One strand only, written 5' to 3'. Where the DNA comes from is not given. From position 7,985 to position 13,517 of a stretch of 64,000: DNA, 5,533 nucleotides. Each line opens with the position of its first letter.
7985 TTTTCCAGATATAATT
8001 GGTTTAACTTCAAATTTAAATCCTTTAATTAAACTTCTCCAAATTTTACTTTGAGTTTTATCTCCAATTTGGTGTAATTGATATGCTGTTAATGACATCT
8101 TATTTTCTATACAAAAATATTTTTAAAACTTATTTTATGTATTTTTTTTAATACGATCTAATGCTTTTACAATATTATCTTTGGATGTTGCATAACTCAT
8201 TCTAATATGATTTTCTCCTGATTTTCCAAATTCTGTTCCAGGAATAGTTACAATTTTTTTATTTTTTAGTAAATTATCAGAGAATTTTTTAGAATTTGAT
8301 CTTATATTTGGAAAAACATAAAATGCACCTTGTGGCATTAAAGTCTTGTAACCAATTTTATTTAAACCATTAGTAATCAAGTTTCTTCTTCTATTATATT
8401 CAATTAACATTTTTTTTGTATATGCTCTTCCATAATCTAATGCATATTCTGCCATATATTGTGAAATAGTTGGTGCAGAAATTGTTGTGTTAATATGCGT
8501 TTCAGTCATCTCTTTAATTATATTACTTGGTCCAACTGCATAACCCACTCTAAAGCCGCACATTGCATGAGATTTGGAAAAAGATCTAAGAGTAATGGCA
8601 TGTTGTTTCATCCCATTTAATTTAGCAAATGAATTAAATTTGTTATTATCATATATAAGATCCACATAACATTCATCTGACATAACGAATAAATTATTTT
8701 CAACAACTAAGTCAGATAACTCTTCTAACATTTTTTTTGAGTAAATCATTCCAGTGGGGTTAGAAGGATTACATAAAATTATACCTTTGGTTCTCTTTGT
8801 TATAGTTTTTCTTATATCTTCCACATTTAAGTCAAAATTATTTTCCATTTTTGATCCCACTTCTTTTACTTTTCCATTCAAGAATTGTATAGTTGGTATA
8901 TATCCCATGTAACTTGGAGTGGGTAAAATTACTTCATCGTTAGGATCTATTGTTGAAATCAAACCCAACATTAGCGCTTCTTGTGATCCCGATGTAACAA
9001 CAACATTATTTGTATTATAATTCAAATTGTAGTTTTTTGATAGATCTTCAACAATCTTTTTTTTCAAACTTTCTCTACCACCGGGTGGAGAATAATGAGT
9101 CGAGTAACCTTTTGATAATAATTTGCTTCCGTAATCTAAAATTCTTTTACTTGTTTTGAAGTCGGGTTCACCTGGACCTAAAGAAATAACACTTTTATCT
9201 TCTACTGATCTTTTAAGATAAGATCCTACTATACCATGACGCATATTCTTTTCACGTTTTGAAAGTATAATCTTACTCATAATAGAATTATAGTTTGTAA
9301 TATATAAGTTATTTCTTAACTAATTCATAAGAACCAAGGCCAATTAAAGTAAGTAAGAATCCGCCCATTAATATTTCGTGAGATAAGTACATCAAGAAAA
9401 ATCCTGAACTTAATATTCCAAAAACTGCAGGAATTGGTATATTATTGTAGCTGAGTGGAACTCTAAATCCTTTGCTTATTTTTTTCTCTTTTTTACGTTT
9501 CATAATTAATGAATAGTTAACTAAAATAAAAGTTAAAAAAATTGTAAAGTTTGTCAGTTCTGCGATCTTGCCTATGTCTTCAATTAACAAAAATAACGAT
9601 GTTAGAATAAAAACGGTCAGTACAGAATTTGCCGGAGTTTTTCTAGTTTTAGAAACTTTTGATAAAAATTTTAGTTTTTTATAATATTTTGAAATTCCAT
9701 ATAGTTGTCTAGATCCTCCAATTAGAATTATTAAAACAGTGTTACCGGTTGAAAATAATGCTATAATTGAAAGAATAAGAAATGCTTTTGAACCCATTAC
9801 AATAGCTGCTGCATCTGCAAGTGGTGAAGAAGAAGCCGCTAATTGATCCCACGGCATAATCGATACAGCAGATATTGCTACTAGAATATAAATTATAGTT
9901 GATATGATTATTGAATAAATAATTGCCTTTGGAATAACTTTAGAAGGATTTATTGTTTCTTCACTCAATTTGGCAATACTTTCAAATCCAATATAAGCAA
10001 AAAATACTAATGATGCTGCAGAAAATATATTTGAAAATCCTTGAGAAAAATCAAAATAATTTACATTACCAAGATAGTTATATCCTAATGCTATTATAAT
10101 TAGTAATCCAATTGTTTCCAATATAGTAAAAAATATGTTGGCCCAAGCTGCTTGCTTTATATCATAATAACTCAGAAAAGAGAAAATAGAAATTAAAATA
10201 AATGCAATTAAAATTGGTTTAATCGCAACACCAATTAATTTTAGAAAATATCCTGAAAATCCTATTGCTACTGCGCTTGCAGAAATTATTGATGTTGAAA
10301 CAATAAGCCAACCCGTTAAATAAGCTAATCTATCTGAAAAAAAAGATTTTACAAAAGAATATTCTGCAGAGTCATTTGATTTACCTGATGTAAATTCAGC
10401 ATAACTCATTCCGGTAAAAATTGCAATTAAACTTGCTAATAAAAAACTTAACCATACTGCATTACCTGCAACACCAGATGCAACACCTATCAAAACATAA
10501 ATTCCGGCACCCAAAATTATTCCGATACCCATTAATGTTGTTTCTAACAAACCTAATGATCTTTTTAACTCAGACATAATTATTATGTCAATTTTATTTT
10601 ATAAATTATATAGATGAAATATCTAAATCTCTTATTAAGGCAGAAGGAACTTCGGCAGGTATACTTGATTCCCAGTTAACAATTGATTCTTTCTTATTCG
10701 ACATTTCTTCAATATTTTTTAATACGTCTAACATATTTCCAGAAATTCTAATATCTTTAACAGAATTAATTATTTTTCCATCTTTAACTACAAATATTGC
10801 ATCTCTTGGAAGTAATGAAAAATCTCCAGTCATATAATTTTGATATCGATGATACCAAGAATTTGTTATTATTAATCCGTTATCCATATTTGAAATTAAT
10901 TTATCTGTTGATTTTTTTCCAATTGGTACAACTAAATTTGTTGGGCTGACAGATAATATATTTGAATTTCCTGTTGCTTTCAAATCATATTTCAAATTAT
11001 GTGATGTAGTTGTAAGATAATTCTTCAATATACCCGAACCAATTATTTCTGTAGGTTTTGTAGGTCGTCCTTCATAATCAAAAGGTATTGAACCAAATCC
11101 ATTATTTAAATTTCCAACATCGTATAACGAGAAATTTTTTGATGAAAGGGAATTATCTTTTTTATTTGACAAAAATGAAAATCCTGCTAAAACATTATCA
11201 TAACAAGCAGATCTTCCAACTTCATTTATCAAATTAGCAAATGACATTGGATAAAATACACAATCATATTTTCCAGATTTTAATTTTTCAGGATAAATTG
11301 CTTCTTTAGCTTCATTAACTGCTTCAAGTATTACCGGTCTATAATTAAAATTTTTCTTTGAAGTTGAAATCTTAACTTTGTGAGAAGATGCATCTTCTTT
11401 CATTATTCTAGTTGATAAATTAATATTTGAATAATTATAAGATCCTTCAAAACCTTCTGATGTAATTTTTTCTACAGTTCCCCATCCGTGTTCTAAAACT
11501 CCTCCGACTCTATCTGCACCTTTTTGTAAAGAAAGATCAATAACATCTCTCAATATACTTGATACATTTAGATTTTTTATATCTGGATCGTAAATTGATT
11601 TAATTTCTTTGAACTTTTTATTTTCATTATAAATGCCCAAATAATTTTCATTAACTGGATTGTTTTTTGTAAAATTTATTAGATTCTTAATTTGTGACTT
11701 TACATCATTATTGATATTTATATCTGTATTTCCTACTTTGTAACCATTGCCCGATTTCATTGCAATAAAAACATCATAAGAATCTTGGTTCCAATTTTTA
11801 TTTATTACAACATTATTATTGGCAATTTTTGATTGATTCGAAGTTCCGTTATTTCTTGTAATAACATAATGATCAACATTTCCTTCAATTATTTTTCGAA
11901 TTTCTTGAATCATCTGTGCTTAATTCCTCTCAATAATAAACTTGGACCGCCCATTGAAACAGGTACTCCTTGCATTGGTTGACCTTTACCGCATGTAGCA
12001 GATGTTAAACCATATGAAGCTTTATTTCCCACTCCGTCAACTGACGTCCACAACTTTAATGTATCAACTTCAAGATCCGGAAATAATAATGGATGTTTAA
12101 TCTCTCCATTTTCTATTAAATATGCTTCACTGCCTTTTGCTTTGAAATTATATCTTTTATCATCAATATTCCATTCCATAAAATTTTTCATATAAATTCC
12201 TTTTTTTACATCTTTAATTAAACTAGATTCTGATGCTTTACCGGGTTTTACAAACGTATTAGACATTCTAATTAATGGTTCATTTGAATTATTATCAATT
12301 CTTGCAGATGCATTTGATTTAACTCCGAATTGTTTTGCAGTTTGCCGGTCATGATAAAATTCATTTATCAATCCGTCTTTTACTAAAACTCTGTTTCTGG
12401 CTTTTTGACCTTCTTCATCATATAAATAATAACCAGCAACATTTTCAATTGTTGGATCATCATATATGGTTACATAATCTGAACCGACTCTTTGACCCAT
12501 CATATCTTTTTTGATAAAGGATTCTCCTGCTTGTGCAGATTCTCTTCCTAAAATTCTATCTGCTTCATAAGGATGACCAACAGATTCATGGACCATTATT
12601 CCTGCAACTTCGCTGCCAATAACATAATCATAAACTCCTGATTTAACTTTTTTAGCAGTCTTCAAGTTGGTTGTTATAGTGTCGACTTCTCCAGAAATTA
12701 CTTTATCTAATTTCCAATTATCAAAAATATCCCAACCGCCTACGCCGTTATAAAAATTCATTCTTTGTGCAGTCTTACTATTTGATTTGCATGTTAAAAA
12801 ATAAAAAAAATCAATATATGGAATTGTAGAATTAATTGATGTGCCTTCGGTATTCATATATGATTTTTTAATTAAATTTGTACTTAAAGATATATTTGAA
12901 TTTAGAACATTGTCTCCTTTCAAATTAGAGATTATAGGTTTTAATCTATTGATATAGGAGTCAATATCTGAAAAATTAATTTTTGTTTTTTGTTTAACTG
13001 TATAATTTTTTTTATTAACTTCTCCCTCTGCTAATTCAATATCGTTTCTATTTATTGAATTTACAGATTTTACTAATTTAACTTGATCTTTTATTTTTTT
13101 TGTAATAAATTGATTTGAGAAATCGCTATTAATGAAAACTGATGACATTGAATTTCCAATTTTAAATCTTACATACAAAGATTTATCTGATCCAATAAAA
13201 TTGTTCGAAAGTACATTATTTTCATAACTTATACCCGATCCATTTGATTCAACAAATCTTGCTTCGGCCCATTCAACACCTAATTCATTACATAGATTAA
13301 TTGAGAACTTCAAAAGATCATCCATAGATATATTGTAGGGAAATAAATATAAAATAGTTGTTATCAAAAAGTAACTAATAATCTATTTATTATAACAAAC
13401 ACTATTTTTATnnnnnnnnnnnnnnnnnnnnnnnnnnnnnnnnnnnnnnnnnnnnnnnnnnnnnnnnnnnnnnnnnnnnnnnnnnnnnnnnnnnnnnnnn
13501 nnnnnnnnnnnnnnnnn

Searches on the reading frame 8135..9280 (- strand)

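Call 23: search_protein_families(library=pfam, proteins=[window:8135-9280:-], max_evalue=0.01)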
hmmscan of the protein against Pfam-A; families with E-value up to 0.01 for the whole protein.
window:8135-9280:- (381 aa): 5 families
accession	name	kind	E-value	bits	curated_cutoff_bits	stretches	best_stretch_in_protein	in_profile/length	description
PF00155.27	Aminotran_1_2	-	1.4e-66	225.6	19.7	1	30-377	2-361/361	Aminotransferase class I and II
PF01041.23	DegT_DnrJ_EryC1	-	6.5e-08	32.6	19.8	1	91-204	41-147/360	DegT/DnrJ/EryC1/StrS aminotransferase family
PF04864.19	Alliinase_C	-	3.2e-05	23.4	22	0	89-268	65-227/363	Allinase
PF00266.25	Aminotran_5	-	0.00015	21.3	21.5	1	78-202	46-175/371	Aminotransferase class-V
PF01053.26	Cys_Met_Meta_PP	-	0.00015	20.9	27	1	89-204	67-175/381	Cys/Met metabolism PLP-dependent enzyme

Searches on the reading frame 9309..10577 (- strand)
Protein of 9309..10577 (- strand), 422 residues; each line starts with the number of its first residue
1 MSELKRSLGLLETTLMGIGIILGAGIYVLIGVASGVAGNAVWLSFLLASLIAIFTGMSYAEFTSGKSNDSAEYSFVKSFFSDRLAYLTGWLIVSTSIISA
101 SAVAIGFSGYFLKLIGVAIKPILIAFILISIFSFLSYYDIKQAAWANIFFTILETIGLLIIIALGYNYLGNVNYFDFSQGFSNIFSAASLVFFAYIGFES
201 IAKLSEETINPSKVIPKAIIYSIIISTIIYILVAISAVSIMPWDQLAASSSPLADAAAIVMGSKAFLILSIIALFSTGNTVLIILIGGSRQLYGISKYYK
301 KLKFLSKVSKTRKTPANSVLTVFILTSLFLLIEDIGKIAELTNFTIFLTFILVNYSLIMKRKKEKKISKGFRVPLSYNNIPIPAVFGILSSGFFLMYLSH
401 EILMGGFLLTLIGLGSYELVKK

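Call 23: search_protein_families(library=pfam, proteins=[window:9309-10577:-], max_evalue=0.01)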
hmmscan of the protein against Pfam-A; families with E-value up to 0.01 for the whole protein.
window:9309-10577:- (422 aa): 3 families
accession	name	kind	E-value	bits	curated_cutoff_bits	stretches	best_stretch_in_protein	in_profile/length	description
PF13520.12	AA_permease_2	-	8e-48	163.8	27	1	8-396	1-402/427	Amino acid permease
PF00324.27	AA_permease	-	2.2e-35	122.7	24.6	1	14-366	3-389/470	Amino acid permease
PF03845.19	Spore_permease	-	2.3e-08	33.7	23.4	1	12-254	6-247/321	Spore germination protein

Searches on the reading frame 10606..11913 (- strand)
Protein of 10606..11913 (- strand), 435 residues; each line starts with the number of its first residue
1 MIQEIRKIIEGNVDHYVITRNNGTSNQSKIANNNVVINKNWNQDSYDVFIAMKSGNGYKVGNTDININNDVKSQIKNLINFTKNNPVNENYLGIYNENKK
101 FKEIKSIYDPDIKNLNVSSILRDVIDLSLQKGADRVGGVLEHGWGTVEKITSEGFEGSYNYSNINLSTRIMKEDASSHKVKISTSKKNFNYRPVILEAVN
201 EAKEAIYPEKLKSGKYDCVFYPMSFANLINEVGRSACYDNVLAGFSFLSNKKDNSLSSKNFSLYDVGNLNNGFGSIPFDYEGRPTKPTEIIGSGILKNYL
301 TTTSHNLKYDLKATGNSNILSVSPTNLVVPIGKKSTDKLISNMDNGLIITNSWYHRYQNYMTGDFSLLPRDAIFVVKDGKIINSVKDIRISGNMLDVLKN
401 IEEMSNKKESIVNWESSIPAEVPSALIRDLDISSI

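Call 23: search_protein_families(library=pfam, proteins=[window:10606-11913:-], max_evalue=0.01)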
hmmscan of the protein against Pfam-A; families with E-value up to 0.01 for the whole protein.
window:10606-11913:- (435 aa): 1 family
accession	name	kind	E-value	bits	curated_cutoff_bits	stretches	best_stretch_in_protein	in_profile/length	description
PF19289.4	PmbA_TldD_3rd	-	1.5e-52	178.4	22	1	213-433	1-219/220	PmbA/TldA metallopeptidase C-terminal domain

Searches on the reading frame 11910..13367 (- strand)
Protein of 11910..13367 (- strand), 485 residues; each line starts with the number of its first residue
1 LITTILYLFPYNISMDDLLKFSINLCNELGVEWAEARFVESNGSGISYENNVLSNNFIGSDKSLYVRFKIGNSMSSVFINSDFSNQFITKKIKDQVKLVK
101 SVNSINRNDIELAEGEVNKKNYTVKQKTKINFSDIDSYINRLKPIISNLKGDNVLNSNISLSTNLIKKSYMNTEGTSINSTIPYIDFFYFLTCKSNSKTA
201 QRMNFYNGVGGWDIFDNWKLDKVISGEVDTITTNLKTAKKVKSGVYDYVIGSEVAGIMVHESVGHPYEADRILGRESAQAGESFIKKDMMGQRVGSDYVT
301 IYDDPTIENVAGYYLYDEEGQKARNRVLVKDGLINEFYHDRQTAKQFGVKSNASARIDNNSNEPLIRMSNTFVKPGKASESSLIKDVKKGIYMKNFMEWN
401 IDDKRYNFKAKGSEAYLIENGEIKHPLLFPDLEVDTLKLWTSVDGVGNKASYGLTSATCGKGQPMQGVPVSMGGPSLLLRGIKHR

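Call 23: search_protein_families(library=pfam, proteins=[window:11910-13367:-], max_evalue=0.01)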
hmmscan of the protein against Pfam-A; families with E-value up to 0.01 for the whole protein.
window:11910-13367:- (485 aa): 2 families
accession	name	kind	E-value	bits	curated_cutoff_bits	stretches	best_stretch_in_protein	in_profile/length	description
PF19289.4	PmbA_TldD_3rd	-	2.4e-53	181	22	1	243-483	1-217/220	PmbA/TldA metallopeptidase C-terminal domain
PF01523.21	PmbA_TldD_1st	-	0.0062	17.1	20.9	0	34-84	1-50/65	PmbA/TldA metallopeptidase domain 1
